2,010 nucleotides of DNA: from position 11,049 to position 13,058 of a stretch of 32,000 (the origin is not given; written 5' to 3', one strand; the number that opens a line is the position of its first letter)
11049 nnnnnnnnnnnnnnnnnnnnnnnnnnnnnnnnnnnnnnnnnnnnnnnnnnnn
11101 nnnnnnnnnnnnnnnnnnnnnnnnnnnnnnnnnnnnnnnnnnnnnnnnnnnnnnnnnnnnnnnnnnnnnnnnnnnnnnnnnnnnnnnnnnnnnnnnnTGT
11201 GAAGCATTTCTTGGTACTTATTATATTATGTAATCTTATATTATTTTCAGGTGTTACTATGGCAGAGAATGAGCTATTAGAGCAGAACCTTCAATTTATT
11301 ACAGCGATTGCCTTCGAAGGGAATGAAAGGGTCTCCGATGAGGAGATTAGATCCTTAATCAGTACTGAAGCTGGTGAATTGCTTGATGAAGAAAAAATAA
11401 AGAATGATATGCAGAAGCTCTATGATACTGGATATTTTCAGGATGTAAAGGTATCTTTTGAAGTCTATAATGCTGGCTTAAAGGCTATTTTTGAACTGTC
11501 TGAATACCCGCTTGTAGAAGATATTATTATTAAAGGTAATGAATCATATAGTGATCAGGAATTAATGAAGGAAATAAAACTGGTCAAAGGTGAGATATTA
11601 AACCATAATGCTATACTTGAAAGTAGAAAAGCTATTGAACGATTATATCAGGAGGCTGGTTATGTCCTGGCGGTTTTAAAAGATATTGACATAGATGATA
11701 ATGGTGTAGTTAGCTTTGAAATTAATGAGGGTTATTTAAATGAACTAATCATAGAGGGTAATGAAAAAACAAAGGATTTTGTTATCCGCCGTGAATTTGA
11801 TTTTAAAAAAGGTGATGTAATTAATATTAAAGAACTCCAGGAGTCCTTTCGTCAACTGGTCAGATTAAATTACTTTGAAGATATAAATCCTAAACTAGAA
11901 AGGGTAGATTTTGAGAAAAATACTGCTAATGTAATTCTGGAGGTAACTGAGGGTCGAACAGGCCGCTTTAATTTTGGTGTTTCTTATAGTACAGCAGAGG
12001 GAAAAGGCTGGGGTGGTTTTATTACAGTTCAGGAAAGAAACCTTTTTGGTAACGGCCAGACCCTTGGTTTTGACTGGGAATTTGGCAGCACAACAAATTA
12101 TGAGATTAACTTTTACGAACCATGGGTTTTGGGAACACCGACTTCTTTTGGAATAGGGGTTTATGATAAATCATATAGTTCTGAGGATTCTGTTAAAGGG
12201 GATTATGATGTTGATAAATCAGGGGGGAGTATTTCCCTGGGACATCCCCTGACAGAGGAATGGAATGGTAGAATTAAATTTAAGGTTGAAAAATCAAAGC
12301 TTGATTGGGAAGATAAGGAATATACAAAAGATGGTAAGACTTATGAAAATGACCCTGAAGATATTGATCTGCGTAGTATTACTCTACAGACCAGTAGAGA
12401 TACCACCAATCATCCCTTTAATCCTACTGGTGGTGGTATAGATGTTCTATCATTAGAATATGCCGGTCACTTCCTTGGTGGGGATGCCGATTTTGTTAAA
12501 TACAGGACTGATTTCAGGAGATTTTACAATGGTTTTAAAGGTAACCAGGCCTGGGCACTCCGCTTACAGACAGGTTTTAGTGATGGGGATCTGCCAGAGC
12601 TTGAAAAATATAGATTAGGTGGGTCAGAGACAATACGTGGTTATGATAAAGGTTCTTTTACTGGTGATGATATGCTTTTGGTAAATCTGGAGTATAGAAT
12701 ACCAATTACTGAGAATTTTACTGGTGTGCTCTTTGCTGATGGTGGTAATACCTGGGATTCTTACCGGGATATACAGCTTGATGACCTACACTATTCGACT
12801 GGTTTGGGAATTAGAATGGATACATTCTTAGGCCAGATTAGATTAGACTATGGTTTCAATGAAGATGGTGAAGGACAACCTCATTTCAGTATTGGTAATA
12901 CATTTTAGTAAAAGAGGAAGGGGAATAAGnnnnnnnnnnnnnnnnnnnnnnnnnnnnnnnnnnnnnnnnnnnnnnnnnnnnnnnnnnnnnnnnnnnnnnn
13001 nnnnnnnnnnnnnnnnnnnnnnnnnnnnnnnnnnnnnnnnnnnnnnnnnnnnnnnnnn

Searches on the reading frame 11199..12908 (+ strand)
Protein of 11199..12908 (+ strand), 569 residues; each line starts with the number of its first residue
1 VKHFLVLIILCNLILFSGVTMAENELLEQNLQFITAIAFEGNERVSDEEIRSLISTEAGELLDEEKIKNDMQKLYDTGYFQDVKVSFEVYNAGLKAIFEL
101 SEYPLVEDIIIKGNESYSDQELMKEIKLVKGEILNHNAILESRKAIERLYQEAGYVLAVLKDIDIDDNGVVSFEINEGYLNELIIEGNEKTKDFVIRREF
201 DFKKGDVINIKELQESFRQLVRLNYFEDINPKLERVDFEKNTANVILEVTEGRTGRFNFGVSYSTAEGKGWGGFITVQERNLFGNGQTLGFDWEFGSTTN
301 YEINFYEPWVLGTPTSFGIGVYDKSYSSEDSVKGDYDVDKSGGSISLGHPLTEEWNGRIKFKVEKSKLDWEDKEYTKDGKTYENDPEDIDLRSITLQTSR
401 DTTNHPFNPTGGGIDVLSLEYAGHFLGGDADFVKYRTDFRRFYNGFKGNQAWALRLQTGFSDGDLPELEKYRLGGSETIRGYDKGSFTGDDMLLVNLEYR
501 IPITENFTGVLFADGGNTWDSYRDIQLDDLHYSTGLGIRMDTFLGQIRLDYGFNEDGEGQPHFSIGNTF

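Call 55: search_protein_families(library=pfam, proteins=[window:11199-12908:+], max_evalue=0.001)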
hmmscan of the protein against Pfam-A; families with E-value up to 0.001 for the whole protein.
window:11199-12908:+ (569 aa): 4 families
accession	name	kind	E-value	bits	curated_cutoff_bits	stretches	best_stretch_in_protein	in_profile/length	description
PF01103.29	Omp85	-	8.6e-51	173.8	24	1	281-569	1-325/325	Omp85 superfamily domain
PF07244.20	POTRA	-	1.7e-37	128.4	21.3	3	105-178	2-79/79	Surface antigen variable number repeat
PF08479.16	POTRA_2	-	1.3e-08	35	24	1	107-159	4-56/76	POTRA domain, ShlB-type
PF03865.19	ShlB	-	2e-07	31.2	22.7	1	430-539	197-310/311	Haemolysin secretion/activation protein ShlB/FhaC/HecB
